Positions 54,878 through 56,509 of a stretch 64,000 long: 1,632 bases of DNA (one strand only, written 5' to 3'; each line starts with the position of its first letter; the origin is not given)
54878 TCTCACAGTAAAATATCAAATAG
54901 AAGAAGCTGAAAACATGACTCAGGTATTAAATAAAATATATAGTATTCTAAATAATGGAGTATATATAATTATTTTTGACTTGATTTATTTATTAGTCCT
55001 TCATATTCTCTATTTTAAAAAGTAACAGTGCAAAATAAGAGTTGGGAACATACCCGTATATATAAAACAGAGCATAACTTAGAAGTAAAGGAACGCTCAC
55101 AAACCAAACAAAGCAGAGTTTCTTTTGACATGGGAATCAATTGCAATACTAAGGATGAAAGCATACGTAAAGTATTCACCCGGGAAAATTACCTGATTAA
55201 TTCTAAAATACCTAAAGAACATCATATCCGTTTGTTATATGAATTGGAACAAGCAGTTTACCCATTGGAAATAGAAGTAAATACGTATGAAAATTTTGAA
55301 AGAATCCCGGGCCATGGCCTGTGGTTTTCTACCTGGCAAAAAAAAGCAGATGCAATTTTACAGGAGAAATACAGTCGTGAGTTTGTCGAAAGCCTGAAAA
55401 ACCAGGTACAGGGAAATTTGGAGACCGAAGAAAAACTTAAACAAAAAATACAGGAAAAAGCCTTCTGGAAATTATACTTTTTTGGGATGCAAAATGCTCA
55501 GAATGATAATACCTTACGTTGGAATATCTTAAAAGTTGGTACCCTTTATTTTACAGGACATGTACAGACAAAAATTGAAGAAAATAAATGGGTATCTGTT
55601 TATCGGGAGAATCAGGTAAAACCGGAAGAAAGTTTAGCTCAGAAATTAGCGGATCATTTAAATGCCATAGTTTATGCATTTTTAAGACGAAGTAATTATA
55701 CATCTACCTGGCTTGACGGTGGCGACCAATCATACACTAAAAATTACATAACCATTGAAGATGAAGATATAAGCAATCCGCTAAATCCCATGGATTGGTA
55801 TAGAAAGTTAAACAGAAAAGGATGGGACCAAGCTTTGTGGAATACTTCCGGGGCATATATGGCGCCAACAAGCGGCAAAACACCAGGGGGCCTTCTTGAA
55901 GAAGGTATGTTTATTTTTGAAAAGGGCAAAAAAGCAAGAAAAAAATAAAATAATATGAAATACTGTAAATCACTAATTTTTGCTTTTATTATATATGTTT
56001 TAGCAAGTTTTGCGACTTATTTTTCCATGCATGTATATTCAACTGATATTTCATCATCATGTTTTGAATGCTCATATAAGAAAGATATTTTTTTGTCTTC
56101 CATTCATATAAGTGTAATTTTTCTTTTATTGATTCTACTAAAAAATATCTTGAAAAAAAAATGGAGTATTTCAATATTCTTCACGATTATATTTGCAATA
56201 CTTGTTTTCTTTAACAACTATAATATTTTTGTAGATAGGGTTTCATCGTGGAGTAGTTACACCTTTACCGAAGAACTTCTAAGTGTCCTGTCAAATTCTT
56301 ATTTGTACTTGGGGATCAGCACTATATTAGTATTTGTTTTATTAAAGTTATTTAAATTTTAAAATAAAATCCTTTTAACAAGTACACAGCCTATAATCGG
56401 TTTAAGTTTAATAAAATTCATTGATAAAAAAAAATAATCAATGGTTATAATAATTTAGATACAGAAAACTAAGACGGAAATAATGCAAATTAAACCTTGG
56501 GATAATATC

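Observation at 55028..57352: Two paralogues of an unrecognised family with a conserved ~205-aa N-terminal domain and unrelated C-termini, between VgrG and the PAAR-like effector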

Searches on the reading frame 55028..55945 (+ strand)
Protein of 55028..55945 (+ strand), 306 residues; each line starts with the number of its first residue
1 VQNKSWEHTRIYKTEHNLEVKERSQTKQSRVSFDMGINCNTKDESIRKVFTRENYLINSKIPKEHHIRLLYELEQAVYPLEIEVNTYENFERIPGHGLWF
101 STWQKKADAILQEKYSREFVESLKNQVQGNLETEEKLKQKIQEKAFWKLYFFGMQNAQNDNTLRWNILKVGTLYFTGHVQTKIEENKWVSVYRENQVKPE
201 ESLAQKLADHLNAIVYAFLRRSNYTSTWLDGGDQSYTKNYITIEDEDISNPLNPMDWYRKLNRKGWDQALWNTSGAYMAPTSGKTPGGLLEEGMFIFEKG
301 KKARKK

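Call 4: search_protein_families(library=pfam, proteins=[window:55028-55945:+], max_evalue=0.1)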
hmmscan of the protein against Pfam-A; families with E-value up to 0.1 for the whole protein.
window:55028-55945:+ (306 aa): 0 families

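Call 5: search_protein_families(library=ncbifam, proteins=[window:55028-55945:+], max_evalue=0.1)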
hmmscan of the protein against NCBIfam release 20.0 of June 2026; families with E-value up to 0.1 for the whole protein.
window:55028-55945:+ (306 aa): 0 families

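Call 6: search_solved_structures(query=window:55028-55945:+, max_evalue=10)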
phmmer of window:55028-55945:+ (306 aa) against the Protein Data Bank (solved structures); distinct sequences matched with E-value up to 10: 0.

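Call 7: find_homologous_proteins(query=window:55028-55945:+, max_evalue=0.001)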
Query window:55028-55945:+ (306 aa): 40 proteins with E <= 0.001 among 456 candidates.
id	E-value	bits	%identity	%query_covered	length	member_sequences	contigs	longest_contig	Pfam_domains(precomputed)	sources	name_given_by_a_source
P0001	7.7e-205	697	100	100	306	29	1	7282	-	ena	-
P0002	1.2e-93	332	73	68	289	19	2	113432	-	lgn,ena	-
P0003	2.2e-93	331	72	69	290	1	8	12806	-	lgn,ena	-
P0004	1.2e-70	256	60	63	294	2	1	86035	-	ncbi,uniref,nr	ncbi:hypothetical protein [Apibacter sp. HY039]|uniref:hypothetical protein n=1 Tax=Apibacter sp. HY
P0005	1.0e-66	243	100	36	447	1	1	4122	-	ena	-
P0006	1.3e-66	243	51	75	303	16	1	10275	-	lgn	-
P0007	1.4e-61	227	49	75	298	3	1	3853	-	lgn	-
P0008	2.4e-53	200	83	36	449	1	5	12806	-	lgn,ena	-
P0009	1.8e-51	193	83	36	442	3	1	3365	-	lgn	-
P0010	5.1e-48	182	78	36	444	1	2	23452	-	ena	-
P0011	6.1e-48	182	78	36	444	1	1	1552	-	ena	-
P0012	9.8e-45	171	72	36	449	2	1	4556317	-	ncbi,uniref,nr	ncbi:hypothetical protein M2347_002510 [Chryseobacterium sp. H1D6B]|uniref:hypothetical protein n=1 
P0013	2.2e-44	170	73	36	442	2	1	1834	-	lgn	-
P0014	6.1e-44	169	67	40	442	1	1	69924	-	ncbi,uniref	ncbi:MAG: hypothetical protein ABI549_02490 [Flavobacterium sp.]|uniref:hypothetical protein n=1 Tax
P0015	6.4e-44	169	71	33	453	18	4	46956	-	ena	-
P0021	4.2e-41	159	66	36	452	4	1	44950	-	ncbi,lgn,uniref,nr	ncbi:hypothetical protein [Chryseobacterium fistulae]|uniref:DUF4347 domain-containing protein n=1 T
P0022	4.2e-41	159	50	51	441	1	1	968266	-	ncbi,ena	-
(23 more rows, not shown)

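Call 10: find_encoding_contigs(protein=P0005, flank=10000, max_places=4)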
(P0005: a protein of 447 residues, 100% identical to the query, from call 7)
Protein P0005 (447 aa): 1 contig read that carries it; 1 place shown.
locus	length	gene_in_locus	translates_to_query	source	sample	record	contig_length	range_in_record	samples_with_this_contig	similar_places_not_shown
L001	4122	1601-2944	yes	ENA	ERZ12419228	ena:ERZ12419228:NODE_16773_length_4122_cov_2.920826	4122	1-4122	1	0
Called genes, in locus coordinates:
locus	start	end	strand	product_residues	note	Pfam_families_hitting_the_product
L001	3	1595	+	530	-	?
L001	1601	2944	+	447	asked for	-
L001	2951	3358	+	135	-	-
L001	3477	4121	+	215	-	?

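Call 11: find_encoding_contigs(protein=P0008, flank=10000, max_places=4)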
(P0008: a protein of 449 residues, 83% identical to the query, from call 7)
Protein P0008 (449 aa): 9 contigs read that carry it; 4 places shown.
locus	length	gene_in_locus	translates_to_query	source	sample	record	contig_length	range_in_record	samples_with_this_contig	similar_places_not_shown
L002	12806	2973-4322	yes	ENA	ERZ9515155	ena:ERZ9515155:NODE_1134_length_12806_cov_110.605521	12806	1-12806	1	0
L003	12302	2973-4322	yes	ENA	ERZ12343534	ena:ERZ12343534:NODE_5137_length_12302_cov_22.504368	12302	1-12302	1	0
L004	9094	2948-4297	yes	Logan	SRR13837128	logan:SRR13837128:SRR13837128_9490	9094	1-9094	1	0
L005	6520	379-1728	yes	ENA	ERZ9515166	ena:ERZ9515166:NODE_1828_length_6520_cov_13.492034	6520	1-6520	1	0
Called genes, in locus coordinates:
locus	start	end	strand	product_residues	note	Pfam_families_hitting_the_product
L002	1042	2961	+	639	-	PF05954:Phage_GPD, PF04717:Phage_base_V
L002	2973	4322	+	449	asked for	-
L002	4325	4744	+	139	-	-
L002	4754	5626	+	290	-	-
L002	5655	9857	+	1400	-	PF14107:DUF4280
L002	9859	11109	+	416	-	-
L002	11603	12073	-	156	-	-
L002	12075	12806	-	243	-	?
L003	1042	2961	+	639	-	PF05954:Phage_GPD, PF04717:Phage_base_V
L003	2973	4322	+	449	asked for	-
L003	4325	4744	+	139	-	-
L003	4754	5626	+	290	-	-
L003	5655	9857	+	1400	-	PF14107:DUF4280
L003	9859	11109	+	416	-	-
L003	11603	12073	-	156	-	-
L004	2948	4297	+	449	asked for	-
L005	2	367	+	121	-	?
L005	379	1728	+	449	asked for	-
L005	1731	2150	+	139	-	-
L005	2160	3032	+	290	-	-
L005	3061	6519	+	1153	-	?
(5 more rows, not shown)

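Call 20: find_encoding_contigs(protein=P0004, flank=10000, max_places=3)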
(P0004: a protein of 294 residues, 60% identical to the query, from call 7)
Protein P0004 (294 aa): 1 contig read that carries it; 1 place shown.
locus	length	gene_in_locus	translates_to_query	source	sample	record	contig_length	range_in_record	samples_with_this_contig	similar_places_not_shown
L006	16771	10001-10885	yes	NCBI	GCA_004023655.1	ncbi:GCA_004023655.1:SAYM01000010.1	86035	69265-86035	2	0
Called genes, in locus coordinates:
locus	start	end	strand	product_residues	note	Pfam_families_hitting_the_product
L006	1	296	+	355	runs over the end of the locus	PF00078:RVT_1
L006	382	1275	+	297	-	PF02737:3HCDH_N, PF00725:3HCDH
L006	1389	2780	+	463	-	PF00083:Sugar_tr (weak), PF07690:MFS_1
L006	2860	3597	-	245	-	-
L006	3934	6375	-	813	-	PF00403:HMA, PF00122:E1-E2_ATPase, PF00702:Hydrolase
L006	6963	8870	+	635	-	PF05954:Phage_GPD, PF04717:Phage_base_V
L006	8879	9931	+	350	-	-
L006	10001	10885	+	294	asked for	-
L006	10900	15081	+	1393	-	PF14107:DUF4280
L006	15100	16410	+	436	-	-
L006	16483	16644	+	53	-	-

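Call 23: find_encoding_contigs(protein=P0006, flank=10000, max_places=3)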
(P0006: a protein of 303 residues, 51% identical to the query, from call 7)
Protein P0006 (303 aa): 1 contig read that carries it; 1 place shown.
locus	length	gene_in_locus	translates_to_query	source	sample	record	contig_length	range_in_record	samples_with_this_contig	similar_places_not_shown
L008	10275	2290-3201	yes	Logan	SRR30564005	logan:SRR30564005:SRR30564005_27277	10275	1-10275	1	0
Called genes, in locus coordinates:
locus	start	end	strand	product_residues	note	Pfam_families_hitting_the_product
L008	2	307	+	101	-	?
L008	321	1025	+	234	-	-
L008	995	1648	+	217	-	-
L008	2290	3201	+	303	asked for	-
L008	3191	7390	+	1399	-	PF14107:DUF4280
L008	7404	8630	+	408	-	-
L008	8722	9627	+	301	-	-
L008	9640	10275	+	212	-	?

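Call 24: find_encoding_contigs(protein=P0002, flank=10000, max_places=4)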
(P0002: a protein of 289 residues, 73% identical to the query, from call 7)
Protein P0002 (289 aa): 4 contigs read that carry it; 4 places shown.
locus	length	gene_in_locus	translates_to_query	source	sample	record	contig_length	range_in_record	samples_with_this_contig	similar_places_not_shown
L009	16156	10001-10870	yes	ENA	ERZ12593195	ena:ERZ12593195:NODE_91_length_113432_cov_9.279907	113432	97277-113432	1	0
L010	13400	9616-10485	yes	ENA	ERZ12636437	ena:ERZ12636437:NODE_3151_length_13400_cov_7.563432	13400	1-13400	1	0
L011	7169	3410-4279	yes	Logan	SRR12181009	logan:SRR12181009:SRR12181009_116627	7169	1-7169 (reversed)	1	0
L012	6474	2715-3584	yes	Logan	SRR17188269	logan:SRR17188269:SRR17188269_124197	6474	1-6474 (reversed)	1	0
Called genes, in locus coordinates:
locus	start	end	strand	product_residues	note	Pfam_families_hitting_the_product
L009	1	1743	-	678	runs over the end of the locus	PF15615:TerB_C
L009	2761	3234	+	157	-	-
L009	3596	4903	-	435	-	PF07463:NUMOD4, PF07453:NUMOD1, PF22083:I-HmuI_NUMOD-like (weak), PF07453:NUMOD1 (weak), PF22083:I-HmuI_NUMOD-like (weak)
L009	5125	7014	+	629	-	PF05954:Phage_GPD, PF04717:Phage_base_V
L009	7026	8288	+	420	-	-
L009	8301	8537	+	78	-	-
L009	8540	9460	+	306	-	-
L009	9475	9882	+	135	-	-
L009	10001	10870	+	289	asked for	-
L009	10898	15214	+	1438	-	PF14107:DUF4280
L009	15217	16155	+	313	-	?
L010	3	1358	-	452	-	?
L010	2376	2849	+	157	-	-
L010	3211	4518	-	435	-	PF07463:NUMOD4, PF07453:NUMOD1, PF22083:I-HmuI_NUMOD-like (weak), PF07453:NUMOD1 (weak), PF22083:I-HmuI_NUMOD-like (weak)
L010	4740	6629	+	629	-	PF05954:Phage_GPD, PF04717:Phage_base_V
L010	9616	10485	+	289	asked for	-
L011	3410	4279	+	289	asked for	-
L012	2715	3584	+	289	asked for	-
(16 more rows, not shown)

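Call 36: search_protein_families(library=pfam, proteins=[P0005, P0012, P0021, P0022], max_evalue=1)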
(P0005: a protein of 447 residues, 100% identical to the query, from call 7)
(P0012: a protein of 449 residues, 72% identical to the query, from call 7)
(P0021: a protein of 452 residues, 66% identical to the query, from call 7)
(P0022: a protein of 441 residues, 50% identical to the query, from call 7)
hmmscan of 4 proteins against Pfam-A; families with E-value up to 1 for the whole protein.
P0005 (447 aa): 3 families
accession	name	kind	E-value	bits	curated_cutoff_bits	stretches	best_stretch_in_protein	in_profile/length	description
PF01364.23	Peptidase_C25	-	0.015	15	23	1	228-322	216-282/374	Peptidase family C25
PF23327.1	Chromo_MORC2_6th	-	0.076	13.2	27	1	72-115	4-42/63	ATPase MORC2, chromo domain-like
PF15551.11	DUF4656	-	0.12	12.3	27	1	202-257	198-252/361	Domain of unknown function (DUF4656)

P0012 (449 aa): 2 families
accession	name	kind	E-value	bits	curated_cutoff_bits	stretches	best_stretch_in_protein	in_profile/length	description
PF01364.23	Peptidase_C25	-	0.014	15.1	23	1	217-326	203-279/374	Peptidase family C25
PF13167.11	GTP-bdg_N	-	0.15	13.1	25.4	1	180-229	24-72/89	GTP-binding GTPase N-terminal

P0021 (452 aa): 3 families
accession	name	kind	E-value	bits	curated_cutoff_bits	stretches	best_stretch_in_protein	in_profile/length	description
PF18851.6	baeRF_family8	-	0.045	14.1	27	1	116-205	35-121/141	Bacterial archaeo-eukaryotic release factor family 8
PF14252.11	DUF4347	-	0.05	13.8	24.6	1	259-322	42-104/164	Domain of unknown function (DUF4347)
PF23327.1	Chromo_MORC2_6th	-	0.29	11.3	27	1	78-117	7-41/63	ATPase MORC2, chromo domain-like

P0022 (441 aa): 0 families

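Call 70: predict_structure(alignment_id=A4)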
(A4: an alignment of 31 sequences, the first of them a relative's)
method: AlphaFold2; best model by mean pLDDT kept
length: 447 residues; sequences in the alignment: 31
mean_pLDDT: 69.1   pTM: 0.66
mean pLDDT of the five models: 69.1, 67.4, 66.4, 64.2, 63.6
residues with pLDDT >= 90: 124; 70-90: 122; 50-70: 66; < 50: 135
segments of 3 or more residues with pLDDT < 50: 1-51, 174-180, 269-271, 314-317, 364-430
pLDDT, mean of each block of 10 residues (from residue 1): 29 39 44 42 42 65 94 93 92 91 90 77 78 84 91 92 90 48 72 86 86 79 89 90 94 89 75 57 67 93 88 51 58 63 86 87 45 43 32 36 33 35 38 77 86
secondary structure, 60 per line:
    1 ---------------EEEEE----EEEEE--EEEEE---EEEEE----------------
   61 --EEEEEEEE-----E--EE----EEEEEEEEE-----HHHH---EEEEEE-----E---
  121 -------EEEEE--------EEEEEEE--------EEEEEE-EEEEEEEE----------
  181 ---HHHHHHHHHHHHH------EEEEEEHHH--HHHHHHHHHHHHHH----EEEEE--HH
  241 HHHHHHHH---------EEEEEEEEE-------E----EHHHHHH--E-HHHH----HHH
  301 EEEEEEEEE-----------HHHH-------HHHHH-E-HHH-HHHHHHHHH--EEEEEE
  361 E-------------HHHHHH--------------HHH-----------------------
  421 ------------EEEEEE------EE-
elements in order: E16-20 E25-29 E32-36 E40-44 E63-70 E85-93 H99-102 E106-111 E128-132 E141-147 E156-161 E163-170 H184-196 E203-208 H214-227 E232-236 H239-248 E258-266 H280-285 H290-293 E301-309 H321-324 H332-336 H344-352 E355-361 H375-380 E433-438

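Call 72: fold_search(model_id=the predicted structure, library=pdb)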
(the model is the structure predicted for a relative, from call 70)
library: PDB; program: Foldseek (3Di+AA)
matches with E <= 10: 1382; with E <= 0.001: 3
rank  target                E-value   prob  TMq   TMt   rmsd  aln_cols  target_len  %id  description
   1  9jz1_A                3.5e-04  0.92  0.15  0.23  16.0       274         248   11  Crystal structure of Nir2 C-terminal domain in complex with phosphate (released 2025-10-15)
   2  9jz1_B                6.6e-04  0.90  0.17  0.26  16.4       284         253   10  Crystal structure of Nir2 C-terminal domain in complex with phosphate (released 2025-10-15)
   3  4r83_B                7.3e-04  0.94  0.19  0.18  12.3       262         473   11  Crystal structure of Sialyltransferase from Photobacterium damsela (released 2014-12-03)
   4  9jtz_A                1.2e-03  0.69  0.13  0.21  16.4       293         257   12  Crystal structure of Nir2 C-terminal domain in complex with phosphatidic acid (released 2025-10-15)
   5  4r83_A                1.4e-03  0.91  0.21  0.20  11.9       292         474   11  Crystal structure of Sialyltransferase from Photobacterium damsela (released 2014-12-03)
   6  9jtz_C                1.4e-03  0.80  0.13  0.22  15.5       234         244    9  Crystal structure of Nir2 C-terminal domain in complex with phosphatidic acid (released 2025-10-15)
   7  9jzp_A                1.4e-03  0.82  0.17  0.25  17.1       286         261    9  Crystal structure of Nir2 C-terminal domain (released 2025-10-15)
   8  9jzp_B                2.4e-03  0.77  0.16  0.24  16.5       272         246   10  Crystal structure of Nir2 C-terminal domain (released 2025-10-15)
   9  9jzp_C                2.7e-03  0.75  0.13  0.24  16.1       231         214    9  Crystal structure of Nir2 C-terminal domain (released 2025-10-15)
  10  9jz1_C                2.9e-03  0.72  0.14  0.22  15.9       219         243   10  Crystal structure of Nir2 C-terminal domain in complex with phosphate (released 2025-10-15)
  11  9jtz_B                3.6e-03  0.72  0.16  0.24  16.5       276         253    9  Crystal structure of Nir2 C-terminal domain in complex with phosphatidic acid (released 2025-10-15)
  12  3d0o_A                5.3e-03  0.97  0.18  0.24   6.7       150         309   10  Crystal structure of Lactate Dehydrogenase from Staphylococcus Aureus (released 2009-05-12)
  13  3sc4_B                6.7e-03  0.96  0.21  0.30   7.1       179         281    9  Crystal structure of a Short chain dehydrogenase (A0QTM2 homolog) Mycobacterium thermoresistibile (released 2011-06-29)
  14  7e28_A                7.9e-03  0.89  0.21  0.36   9.8       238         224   10  Crystal structure of SDR family NAD(P)-dependent oxidoreductase from Exiguobacterium (released 2021-09-29)
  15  3hdj_A                7.9e-03  0.57  0.19  0.25  20.3       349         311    9  The crystal structure of probable ornithine cyclodeaminase from Bordetella pertussis Tohama I (released 2009-05-19)
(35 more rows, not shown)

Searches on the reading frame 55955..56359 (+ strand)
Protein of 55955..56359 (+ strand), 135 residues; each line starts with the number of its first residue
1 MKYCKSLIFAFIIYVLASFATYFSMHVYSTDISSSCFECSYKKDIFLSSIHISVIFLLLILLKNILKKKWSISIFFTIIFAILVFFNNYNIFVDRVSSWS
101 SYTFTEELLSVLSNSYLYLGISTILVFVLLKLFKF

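Call 4: search_protein_families(library=pfam, proteins=[window:55955-56359:+], max_evalue=0.1)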
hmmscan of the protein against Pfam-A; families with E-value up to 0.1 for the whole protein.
window:55955-56359:+ (135 aa): 2 families
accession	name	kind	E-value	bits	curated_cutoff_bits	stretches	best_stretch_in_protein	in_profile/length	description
PF13131.11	DUF3951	-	0.038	14.6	26.3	1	74-105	9-40/52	Protein of unknown function (DUF3951)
PF15628.11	RRM_DME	-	0.073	13.7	34.6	0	85-126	21-62/102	RRM in Demeter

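Call 5: search_protein_families(library=ncbifam, proteins=[window:55955-56359:+], max_evalue=0.1)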
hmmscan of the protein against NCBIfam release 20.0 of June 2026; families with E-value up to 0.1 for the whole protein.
window:55955-56359:+ (135 aa): 2 families
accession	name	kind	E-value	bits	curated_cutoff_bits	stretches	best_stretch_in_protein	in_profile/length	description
NF047588.1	GlcsyltransPgfSStrep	equivalog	0.013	14.8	500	1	46-85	233-272/308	glycosyltransferase PgfS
NF033634.1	SLATT_1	domain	0.028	14.4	41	1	47-119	29-101/132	SLATT domain-containing protein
